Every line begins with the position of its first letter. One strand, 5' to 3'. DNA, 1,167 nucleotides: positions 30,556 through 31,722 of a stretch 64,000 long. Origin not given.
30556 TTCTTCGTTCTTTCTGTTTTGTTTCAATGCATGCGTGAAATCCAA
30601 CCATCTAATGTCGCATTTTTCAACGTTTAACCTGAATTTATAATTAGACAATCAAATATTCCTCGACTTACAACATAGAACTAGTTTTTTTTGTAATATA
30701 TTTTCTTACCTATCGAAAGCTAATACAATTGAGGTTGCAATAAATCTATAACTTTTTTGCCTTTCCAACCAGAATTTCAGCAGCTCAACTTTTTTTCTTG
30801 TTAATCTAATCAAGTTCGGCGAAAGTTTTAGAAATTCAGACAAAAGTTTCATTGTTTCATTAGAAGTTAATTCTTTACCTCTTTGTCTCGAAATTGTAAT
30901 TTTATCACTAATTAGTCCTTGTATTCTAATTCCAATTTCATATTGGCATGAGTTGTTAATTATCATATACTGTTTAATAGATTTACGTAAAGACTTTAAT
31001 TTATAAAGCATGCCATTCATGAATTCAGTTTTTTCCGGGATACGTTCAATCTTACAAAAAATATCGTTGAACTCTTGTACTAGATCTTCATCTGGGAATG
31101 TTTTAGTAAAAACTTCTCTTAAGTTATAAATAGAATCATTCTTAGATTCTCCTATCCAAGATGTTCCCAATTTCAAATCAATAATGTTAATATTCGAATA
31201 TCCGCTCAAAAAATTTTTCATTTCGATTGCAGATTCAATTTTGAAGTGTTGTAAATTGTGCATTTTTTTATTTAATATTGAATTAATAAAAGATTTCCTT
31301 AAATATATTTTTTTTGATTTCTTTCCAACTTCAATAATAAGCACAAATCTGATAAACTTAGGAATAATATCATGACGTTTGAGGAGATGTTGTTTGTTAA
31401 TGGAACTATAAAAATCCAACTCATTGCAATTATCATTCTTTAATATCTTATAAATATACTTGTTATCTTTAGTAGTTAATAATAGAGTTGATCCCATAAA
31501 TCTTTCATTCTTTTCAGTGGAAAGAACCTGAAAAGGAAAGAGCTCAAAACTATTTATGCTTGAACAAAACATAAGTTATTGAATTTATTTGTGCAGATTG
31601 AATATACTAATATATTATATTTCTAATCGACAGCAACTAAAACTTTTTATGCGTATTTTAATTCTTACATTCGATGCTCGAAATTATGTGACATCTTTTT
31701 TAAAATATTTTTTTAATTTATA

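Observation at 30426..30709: Inositol polyphosphate kinase gene continues in two downstream exons hidden in an apparently ORF-free region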

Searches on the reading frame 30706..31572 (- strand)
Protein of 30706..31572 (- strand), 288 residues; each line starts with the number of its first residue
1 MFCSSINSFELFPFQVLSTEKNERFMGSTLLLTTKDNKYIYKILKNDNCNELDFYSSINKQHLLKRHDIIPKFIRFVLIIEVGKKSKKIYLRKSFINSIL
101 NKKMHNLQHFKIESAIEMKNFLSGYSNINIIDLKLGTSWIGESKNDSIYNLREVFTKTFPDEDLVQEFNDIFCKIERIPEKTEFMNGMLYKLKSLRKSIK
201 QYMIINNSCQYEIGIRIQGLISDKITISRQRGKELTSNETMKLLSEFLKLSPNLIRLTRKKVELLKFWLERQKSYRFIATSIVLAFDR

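Call 5: search_protein_families(library=pfam, max_evalue=10, proteins=[window:30709-31572:-])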
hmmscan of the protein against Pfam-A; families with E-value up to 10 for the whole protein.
seq(288 aa): 2 families
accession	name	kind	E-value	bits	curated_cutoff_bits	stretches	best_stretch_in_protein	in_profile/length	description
PF03770.22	IPK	-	8.5e-14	52.3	22.2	1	116-287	2-136/190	Inositol polyphosphate kinase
PF06353.17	DUF1062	-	0.028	15.6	23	1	198-243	86-131/135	Protein of unknown function (DUF1062)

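Call 8: list_cluster_members(proteins=[P0001, window:30709-31572:-])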
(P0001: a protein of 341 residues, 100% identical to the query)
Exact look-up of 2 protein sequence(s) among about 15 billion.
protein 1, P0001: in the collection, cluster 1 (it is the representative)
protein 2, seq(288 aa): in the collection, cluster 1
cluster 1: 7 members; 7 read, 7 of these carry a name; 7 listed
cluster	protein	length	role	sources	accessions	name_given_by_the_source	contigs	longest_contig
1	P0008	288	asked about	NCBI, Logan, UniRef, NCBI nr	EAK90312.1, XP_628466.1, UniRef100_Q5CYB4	hypothetical protein [Cryptosporidium parvum Iowa II] | Kinase n=2 Tax=Cryptosporidium parvum TaxID=5807 RepID=Q5CYB4_CRYPI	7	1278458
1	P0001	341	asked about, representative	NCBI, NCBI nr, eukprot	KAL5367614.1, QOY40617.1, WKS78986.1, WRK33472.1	hypothetical protein CPHLJ_7g2990 [Cryptosporidium parvum] | Inositol polyphosphate kinase [Cryptosporidium parvum] | QOY40617.1 hypothetical protein CPATCC_003496 [Cryptosporidium parvum]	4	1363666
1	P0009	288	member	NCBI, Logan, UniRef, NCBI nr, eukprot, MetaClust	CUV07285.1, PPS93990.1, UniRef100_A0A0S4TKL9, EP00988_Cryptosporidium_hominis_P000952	unnamed protein product [Cryptosporidium hominis] | Kinase n=2 Tax=Cryptosporidium hominis TaxID=237895 RepID=A0A0S4TKL9_CRYHO | Inositol polyphosphate kinase [Cryptosporidium hominis]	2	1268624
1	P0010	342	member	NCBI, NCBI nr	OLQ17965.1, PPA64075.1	Inositol polyphosphate kinase family protein [Cryptosporidium hominis] | hypothetical protein ChTU502y2012_407g1465 [Cryptosporidium hominis]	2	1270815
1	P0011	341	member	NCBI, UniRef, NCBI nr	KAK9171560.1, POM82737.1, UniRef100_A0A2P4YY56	Inositol polyphosphate kinase family protein [Cryptosporidium meleagridis] | Kinase n=1 Tax=Cryptosporidium meleagridis TaxID=93969 RepID=A0A2P4YY56_9CRYT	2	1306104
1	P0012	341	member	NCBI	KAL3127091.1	hypothetical protein CHM_7g2990 [Cryptosporidium hominis]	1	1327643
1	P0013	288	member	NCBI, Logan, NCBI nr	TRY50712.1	Inositol polyphosphate kinase [Cryptosporidium tyzzeri]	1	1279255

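Call 43: find_encoding_contigs(protein=window:30706-31572:-, flank=1500, max_places=10)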
Protein window:30706-31572:- (288 aa): 24 contigs read that carry it; 5 places shown.
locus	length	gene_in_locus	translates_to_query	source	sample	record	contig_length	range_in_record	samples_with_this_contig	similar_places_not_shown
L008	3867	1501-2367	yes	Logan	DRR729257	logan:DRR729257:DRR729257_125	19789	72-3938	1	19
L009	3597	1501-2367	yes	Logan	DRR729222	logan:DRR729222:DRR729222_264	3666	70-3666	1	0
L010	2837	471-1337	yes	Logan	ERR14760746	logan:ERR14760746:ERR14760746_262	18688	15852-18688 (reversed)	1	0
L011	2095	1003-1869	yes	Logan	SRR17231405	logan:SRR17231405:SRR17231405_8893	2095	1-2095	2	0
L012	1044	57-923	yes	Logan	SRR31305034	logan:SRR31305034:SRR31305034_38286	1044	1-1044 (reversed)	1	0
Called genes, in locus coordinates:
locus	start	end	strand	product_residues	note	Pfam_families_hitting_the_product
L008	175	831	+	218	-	PF09174:Maf1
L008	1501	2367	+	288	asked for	PF03770:IPK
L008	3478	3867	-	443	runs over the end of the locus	-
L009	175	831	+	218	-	PF09174:Maf1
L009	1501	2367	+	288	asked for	PF03770:IPK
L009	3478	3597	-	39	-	?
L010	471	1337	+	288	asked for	PF03770:IPK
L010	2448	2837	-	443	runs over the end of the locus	-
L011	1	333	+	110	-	?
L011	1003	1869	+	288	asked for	PF03770:IPK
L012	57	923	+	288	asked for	PF03770:IPK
